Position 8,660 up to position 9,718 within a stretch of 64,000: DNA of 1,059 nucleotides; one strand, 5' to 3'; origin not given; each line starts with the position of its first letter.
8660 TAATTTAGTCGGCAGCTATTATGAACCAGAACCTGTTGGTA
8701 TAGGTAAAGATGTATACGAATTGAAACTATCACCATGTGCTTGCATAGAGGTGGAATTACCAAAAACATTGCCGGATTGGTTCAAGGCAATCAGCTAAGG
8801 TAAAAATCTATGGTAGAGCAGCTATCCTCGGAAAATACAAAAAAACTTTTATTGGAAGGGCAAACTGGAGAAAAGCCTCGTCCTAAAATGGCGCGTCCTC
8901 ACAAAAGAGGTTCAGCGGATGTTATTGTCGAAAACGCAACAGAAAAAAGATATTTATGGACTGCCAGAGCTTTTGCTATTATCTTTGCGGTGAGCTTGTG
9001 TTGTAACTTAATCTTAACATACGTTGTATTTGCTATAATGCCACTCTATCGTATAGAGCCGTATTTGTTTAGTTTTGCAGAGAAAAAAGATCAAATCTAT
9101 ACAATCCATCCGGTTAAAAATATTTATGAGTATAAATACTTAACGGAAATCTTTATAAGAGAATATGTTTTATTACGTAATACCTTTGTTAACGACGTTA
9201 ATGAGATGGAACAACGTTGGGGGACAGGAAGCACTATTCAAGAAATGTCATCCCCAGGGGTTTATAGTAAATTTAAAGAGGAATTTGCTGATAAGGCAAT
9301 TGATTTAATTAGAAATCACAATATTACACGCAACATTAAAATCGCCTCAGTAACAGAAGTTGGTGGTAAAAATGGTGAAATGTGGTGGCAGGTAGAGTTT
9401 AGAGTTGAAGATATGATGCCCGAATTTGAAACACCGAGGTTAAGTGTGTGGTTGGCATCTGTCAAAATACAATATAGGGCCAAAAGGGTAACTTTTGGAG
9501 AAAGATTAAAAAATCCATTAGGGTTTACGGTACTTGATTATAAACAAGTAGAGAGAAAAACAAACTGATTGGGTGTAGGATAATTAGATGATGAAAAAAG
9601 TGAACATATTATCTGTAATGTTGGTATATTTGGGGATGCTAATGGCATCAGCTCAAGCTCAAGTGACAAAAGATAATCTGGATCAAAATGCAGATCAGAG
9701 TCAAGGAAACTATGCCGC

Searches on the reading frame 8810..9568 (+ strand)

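Call 40: search_protein_families(library=pfam, proteins=[window:8810-9568:+], max_evalue=0.001)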
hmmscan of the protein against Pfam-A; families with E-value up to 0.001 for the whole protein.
window:8810-9568:+ (252 aa): 1 family
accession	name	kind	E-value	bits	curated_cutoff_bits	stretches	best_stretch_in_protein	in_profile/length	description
PF04335.19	VirB8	-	3.1e-17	63.6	23.2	1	52-245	17-209/213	VirB8 protein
